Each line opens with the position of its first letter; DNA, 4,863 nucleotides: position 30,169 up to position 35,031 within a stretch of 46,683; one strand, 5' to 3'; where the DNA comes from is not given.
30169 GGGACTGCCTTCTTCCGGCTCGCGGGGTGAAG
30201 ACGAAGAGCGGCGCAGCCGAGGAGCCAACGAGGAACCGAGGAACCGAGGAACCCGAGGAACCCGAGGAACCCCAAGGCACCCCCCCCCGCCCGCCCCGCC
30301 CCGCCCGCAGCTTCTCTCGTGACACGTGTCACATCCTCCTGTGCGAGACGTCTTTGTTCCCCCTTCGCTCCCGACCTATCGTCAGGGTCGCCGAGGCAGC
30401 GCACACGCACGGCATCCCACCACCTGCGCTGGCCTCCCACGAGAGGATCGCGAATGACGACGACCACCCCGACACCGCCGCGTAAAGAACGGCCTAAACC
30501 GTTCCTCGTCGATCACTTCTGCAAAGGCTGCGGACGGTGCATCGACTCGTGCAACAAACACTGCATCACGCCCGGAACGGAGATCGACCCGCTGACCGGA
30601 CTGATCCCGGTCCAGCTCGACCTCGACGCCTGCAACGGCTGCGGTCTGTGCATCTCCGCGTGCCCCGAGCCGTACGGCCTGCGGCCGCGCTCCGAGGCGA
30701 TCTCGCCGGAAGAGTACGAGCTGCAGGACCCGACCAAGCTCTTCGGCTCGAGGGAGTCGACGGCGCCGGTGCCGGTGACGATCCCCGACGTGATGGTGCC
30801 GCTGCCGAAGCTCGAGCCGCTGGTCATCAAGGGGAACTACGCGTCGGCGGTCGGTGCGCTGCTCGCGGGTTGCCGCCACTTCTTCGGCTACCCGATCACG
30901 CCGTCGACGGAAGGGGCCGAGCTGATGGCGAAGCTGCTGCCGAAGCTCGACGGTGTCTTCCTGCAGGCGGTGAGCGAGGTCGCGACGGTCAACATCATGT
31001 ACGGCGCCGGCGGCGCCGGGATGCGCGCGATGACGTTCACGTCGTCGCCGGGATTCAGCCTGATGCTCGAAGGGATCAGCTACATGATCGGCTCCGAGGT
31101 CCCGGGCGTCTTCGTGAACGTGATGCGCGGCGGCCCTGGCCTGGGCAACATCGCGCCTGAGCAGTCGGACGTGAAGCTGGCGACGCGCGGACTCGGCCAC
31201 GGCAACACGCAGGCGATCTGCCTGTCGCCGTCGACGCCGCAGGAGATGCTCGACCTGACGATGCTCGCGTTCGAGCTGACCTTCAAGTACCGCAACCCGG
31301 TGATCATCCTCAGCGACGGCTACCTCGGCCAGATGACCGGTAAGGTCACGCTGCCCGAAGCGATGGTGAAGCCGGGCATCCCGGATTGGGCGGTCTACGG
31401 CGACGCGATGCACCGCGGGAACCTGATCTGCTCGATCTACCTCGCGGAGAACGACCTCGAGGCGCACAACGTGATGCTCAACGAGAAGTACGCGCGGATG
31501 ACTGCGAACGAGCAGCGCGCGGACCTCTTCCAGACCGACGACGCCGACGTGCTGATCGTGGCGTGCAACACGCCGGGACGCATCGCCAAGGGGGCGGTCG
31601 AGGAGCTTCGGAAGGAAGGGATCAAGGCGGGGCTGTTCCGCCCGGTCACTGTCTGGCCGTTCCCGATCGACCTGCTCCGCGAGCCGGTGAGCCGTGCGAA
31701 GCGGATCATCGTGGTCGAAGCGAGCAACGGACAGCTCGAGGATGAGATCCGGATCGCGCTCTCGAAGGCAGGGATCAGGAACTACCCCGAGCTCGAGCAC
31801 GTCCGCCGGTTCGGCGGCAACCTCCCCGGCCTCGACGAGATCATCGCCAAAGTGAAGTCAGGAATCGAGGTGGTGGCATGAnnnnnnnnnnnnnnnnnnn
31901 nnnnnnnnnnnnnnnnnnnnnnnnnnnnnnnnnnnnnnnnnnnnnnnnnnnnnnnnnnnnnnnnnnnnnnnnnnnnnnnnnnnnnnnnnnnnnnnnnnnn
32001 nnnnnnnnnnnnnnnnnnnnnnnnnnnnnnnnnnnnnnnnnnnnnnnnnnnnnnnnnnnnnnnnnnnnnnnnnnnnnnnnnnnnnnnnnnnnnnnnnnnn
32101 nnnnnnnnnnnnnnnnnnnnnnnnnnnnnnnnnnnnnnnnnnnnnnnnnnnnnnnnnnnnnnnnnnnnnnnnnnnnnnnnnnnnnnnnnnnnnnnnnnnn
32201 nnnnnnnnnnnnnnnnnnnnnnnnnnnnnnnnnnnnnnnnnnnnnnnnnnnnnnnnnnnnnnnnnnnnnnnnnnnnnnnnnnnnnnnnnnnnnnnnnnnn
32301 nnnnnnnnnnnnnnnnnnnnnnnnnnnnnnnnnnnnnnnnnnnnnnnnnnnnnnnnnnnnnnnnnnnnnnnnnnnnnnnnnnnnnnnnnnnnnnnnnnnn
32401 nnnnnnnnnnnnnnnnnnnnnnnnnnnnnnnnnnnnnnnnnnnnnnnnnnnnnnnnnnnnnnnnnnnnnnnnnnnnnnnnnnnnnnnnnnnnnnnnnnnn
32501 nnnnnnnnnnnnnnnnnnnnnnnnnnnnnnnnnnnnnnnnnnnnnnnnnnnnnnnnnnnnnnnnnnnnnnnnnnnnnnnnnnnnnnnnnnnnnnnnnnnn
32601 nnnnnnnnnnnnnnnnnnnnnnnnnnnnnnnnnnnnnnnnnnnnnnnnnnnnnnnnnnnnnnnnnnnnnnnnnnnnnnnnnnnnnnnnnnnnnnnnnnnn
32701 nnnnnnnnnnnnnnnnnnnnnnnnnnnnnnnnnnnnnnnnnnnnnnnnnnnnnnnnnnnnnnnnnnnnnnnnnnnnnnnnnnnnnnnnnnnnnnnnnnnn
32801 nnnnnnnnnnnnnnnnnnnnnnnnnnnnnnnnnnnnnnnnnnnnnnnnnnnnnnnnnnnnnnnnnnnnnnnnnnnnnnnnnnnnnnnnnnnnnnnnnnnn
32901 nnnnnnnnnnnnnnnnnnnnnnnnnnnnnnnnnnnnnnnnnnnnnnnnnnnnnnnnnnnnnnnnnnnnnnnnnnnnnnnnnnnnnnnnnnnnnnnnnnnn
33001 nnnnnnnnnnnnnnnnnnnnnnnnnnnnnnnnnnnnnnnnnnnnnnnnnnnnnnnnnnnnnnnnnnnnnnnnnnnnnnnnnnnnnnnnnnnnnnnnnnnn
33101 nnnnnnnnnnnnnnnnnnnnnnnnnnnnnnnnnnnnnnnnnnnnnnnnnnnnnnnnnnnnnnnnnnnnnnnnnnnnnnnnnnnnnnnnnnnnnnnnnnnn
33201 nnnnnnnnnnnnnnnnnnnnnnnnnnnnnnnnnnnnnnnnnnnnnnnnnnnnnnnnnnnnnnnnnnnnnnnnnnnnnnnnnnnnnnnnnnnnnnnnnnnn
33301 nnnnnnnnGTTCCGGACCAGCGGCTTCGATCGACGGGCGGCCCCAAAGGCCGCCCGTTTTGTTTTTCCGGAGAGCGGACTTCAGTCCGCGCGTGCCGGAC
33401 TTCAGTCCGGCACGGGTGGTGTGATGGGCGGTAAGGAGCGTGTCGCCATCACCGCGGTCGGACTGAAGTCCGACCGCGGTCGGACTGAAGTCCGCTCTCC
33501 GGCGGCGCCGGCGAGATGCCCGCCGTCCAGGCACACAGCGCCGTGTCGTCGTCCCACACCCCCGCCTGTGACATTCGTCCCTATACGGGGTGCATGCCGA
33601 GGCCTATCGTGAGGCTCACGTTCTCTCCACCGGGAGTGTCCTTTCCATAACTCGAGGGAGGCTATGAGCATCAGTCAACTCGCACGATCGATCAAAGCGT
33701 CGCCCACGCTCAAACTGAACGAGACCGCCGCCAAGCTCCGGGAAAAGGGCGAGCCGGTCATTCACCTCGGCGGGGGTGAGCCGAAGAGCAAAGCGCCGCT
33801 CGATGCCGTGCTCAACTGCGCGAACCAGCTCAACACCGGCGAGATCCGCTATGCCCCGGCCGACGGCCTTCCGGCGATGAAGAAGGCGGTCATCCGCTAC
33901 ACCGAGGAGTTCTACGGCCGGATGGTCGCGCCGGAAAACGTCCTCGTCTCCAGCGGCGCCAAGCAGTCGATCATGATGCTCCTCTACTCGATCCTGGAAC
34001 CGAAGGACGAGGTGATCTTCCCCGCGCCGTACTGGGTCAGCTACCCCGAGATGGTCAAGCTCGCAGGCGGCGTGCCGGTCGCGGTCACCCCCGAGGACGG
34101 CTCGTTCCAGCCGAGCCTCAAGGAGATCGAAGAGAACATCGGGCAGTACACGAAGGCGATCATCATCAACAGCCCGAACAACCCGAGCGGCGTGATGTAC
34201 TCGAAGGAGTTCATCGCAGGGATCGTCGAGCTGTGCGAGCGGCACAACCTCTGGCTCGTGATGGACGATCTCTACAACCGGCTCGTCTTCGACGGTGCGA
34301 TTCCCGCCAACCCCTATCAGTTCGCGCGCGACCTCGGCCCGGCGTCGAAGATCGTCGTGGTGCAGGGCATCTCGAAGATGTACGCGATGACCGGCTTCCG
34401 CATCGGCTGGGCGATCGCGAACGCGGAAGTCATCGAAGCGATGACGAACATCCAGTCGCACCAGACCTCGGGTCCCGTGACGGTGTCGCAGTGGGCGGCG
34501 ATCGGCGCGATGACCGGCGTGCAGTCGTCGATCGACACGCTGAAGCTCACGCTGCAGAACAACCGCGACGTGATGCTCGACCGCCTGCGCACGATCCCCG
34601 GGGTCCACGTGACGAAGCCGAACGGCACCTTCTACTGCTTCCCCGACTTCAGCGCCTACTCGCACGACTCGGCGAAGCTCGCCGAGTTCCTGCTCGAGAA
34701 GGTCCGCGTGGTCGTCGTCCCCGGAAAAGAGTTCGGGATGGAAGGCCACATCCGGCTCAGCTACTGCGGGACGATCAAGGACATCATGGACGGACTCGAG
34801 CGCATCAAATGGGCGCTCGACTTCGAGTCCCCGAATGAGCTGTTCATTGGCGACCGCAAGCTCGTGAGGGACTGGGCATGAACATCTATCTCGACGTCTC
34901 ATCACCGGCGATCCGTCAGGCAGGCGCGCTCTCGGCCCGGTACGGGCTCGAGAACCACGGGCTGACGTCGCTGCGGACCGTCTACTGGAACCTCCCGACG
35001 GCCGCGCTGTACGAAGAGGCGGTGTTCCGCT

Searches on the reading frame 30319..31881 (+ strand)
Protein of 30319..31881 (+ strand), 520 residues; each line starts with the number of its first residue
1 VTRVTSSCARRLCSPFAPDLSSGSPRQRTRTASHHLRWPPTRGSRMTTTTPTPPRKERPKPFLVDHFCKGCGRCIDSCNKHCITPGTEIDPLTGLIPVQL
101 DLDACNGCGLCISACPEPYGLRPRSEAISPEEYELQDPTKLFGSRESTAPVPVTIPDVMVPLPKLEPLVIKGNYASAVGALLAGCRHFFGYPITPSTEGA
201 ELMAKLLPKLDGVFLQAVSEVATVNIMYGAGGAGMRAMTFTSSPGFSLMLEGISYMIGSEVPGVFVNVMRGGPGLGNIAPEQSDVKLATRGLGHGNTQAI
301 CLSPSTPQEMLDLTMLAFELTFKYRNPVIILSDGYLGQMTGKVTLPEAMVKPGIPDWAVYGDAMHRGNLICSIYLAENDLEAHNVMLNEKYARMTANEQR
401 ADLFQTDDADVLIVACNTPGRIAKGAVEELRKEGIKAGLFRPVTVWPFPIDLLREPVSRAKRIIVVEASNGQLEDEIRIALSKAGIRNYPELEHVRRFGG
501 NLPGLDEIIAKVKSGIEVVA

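Call 14: search_protein_families(library=pfam, proteins=[window:30319-31881:+], max_evalue=0.001)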
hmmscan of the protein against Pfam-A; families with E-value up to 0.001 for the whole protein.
window:30319-31881:+ (520 aa): 14 families
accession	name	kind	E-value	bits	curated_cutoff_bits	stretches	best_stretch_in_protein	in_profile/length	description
PF01855.24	POR_N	-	1.6e-46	159.3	27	1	179-349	2-171/231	Pyruvate flavodoxin/ferredoxin oxidoreductase, thiamine diP-bdg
PF17147.9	PFOR_II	-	4.7e-19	69.1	27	1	409-507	1-101/102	Pyruvate:ferredoxin oxidoreductase core domain II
PF12838.12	Fer4_7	-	9.9e-08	32.8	27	1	68-116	2-49/52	4Fe-4S dicluster domain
PF12797.12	Fer4_2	-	1.3e-07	31.5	24.5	1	100-117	5-22/22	4Fe-4S binding domain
PF02780.25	Transketolase_C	-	3.1e-07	30.8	25.9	1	406-470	7-71/124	Transketolase, C-terminal domain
PF13237.11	Fer4_10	-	2.3e-06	27.9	25.5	1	99-125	3-29/53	4Fe-4S dicluster domain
PF00037.32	Fer4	-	4.4e-06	26.7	21.1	1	99-116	2-19/24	4Fe-4S binding domain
PF14697.11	Fer4_21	-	3.7e-05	24.2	35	1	66-116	6-52/59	4Fe-4S dicluster domain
PF12837.12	Fer4_6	-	4.1e-05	23.8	25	1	101-117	5-21/24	4Fe-4S binding domain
PF12800.12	Fer4_4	-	7.3e-05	23.2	24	0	103-116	2-15/17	4Fe-4S binding domain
PF17179.9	Fer4_22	-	0.00011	23.4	27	0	65-80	78-93/95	4Fe-4S dicluster domain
PF13187.11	Fer4_9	-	0.00015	22.2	27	1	68-117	2-49/52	4Fe-4S dicluster domain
PF25160.1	LdpA_Fe-S-bd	-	0.00086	19.5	27.6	0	78-116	1-39/49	LdpA Fe-S cluster-binding domain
PF13484.11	Fer4_16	-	0.00087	20.5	30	0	105-117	2-14/66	4Fe-4S double cluster binding domain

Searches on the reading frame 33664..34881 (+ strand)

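Call 14: search_protein_families(library=pfam, proteins=[window:33664-34881:+], max_evalue=0.001)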
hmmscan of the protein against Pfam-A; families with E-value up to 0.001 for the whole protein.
window:33664-34881:+ (405 aa): 3 families
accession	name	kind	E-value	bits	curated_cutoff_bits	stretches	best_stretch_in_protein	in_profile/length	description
PF00155.27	Aminotran_1_2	-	2.3e-65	221.6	19.7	1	31-381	2-361/361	Aminotransferase class I and II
PF01041.23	DegT_DnrJ_EryC1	-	2.3e-09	37.4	19.8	1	89-201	39-145/360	DegT/DnrJ/EryC1/StrS aminotransferase family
PF00266.25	Aminotran_5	-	3.5e-05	23.4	21.5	1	91-201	62-175/371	Aminotransferase class-V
